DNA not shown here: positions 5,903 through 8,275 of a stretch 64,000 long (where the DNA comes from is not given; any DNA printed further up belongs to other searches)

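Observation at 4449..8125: Low-GC, translationally coupled two-gene module: unknown 535-aa protein plus GT4::sulfotransferase fusion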

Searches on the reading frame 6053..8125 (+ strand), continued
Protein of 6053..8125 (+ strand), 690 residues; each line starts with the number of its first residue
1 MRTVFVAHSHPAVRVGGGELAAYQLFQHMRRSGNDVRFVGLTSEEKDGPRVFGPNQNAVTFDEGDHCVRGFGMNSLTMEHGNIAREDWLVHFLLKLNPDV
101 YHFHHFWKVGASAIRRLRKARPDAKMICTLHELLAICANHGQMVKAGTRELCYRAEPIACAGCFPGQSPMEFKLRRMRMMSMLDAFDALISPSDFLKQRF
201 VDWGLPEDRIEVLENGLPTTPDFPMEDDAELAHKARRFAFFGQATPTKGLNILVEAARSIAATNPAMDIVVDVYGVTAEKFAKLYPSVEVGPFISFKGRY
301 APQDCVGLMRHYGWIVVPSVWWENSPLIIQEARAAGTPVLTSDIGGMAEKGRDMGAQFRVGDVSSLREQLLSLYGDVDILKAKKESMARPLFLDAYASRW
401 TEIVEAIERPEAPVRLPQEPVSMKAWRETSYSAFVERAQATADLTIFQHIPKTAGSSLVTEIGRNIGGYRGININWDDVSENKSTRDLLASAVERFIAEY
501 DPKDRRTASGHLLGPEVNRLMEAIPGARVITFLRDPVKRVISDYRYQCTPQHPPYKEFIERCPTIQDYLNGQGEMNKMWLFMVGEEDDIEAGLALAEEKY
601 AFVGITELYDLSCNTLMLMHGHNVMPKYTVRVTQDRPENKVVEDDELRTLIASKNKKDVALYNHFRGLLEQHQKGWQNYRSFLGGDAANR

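Call 103: find_encoding_contigs(protein=P0088, flank=9000, max_places=1)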
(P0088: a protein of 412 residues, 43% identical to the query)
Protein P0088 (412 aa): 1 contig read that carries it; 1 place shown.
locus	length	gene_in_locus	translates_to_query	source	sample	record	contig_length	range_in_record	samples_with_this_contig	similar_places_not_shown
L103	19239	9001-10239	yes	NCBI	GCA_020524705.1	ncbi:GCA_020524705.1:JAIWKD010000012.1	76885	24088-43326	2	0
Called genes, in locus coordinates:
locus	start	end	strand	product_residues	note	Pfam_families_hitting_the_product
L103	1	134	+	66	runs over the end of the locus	-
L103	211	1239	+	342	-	-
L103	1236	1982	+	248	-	-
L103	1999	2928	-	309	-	PF05050:Methyltransf_21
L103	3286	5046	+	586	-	PF00535:Glycos_transf_2 (faint), PF13641:Glyco_tranf_2_3 (faint)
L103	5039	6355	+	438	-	PF13439:Glyco_transf_4, PF13579:Glyco_trans_4_4, PF00534:Glycos_transf_1, PF13692:Glyco_trans_1_4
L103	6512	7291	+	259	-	PF13469:Sulfotransfer_3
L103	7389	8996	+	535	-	-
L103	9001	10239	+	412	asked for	PF13439:Glyco_transf_4, PF13579:Glyco_trans_4_4, PF00534:Glycos_transf_1, PF13692:Glyco_trans_1_4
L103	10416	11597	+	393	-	PF04230:PS_pyruv_trans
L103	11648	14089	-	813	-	PF13641:Glyco_tranf_2_3, PF00535:Glycos_transf_2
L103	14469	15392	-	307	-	PF00702:Hydrolase (faint)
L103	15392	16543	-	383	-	PF04230:PS_pyruv_trans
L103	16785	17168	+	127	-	PF00353:HemolysinCabind (weak)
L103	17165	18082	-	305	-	-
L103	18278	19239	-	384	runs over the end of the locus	PF04577:Glyco_transf_61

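Call 104: find_encoding_contigs(protein=P0034, flank=9000, max_places=1)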
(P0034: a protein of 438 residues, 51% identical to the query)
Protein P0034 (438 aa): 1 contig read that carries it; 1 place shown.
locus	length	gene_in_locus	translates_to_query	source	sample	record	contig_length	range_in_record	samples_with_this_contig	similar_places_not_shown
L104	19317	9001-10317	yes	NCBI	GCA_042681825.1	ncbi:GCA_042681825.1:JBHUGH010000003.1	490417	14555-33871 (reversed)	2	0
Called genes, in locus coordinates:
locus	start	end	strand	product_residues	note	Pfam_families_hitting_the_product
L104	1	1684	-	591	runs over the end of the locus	PF02771:Acyl-CoA_dh_N, PF02770:Acyl-CoA_dh_M, PF00441:Acyl-CoA_dh_1, PF22924:ACOX_C_alpha1 (weak), PF12806:Acyl-CoA_dh_C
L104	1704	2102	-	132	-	PF00376:MerR, PF13411:MerR_1, PF09278:MerR-DNA-bind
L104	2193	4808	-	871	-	PF00535:Glycos_transf_2, PF13641:Glyco_tranf_2_3 (weak), PF13439:Glyco_transf_4 (weak), PF20706:GT4-conflict, PF00534:Glycos_transf_1, PF13692:Glyco_trans_1_4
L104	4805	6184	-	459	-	PF19717:DUF6212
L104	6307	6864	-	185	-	-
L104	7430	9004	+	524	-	-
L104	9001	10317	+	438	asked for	PF13439:Glyco_transf_4, PF13579:Glyco_trans_4_4, PF00534:Glycos_transf_1, PF13692:Glyco_trans_1_4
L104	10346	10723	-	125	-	PF00376:MerR (weak), PF13411:MerR_1, PF09278:MerR-DNA-bind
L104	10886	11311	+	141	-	PF13622:4HBT_3 (weak), PF03061:4HBT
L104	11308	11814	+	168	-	PF13622:4HBT_3, PF03061:4HBT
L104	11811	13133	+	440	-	PF01554:MatE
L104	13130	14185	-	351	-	PF01180:DHO_dh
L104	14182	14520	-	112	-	PF06108:DUF952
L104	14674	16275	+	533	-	PF00149:Metallophos, PF02872:5_nucleotid_C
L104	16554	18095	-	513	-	PF01235:Na_Ala_symp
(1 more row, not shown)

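Call 105: find_encoding_contigs(protein=P0104, flank=9000, max_places=1)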
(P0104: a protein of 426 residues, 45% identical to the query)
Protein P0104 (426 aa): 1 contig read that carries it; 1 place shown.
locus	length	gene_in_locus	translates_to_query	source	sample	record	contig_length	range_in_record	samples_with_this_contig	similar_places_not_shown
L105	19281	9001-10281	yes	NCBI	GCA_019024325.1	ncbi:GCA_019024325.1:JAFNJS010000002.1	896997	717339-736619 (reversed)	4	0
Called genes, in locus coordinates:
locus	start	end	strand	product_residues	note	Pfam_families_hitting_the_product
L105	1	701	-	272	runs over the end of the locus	-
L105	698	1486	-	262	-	PF06990:Gal-3-0_sulfotr (faint), PF13469:Sulfotransfer_3 (weak)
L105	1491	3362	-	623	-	PF00009:GTP_EFTU, PF01926:MMR_HSR1 (faint), PF13671:AAA_33 (faint), PF03144:GTP_EFTU_D2 (weak), PF22594:GTP-eEF1A_C, PF01583:APS_kinase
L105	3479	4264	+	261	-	PF00459:Inositol_P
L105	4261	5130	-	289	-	PF02485:Branch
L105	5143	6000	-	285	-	PF04230:PS_pyruv_trans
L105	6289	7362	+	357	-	PF04230:PS_pyruv_trans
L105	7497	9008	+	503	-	-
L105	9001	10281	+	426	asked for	PF13439:Glyco_transf_4 (weak), PF13579:Glyco_trans_4_4 (weak), PF20706:GT4-conflict (faint), PF00534:Glycos_transf_1, PF13692:Glyco_trans_1_4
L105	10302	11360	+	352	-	PF00534:Glycos_transf_1, PF13692:Glyco_trans_1_4, PF13524:Glyco_trans_1_2 (weak)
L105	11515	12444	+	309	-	PF00561:Abhydrolase_1, PF12697:Abhydrolase_6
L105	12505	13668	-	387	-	-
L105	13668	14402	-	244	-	-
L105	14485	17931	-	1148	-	PF02811:PHP, PF07733:DNA_pol3_alpha, PF17657:DNA_pol3_finger, PF14579:HHH_6, PF01336:tRNA_anti-codon (weak)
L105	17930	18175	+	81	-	-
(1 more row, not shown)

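Call 106: find_encoding_contigs(protein=P0091, flank=9000, max_places=1)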
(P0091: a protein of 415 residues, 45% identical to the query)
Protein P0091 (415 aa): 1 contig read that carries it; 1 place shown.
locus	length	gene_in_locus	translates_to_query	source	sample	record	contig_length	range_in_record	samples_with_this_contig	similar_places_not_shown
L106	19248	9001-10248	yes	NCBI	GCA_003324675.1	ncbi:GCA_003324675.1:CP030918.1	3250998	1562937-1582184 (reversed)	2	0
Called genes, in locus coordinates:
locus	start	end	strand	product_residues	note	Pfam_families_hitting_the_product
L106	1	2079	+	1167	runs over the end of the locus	PF14850:Pro_dh-DNA_bdg, PF01619:Pro_dh, PF00171:Aldedh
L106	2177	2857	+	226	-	PF12802:MarR_2 (weak)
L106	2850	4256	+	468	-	PF19717:DUF6212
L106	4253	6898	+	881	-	PF00535:Glycos_transf_2, PF20706:GT4-conflict (faint), PF13439:Glyco_transf_4, PF00534:Glycos_transf_1, PF13692:Glyco_trans_1_4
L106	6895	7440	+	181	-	-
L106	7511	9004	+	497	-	-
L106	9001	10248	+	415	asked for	PF13439:Glyco_transf_4, PF13579:Glyco_trans_4_4, PF00534:Glycos_transf_1 (faint), PF13692:Glyco_trans_1_4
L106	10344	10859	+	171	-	-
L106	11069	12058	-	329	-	PF00532:Peripla_BP_1 (weak), PF13407:Peripla_BP_4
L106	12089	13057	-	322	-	PF02653:BPD_transp_2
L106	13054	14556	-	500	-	PF00005:ABC_tran, PF13304:AAA_21 (faint), PF00005:ABC_tran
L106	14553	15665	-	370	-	PF01408:GFO_IDH_MocA, PF02894:GFO_IDH_MocA_C, PF22725:GFO_IDH_MocA_C3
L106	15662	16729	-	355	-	PF01261:AP_endonuc_2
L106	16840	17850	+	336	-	PF00356:LacI, PF00532:Peripla_BP_1, PF13407:Peripla_BP_4, PF13377:Peripla_BP_3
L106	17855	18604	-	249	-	PF00005:ABC_tran, PF13304:AAA_21 (faint)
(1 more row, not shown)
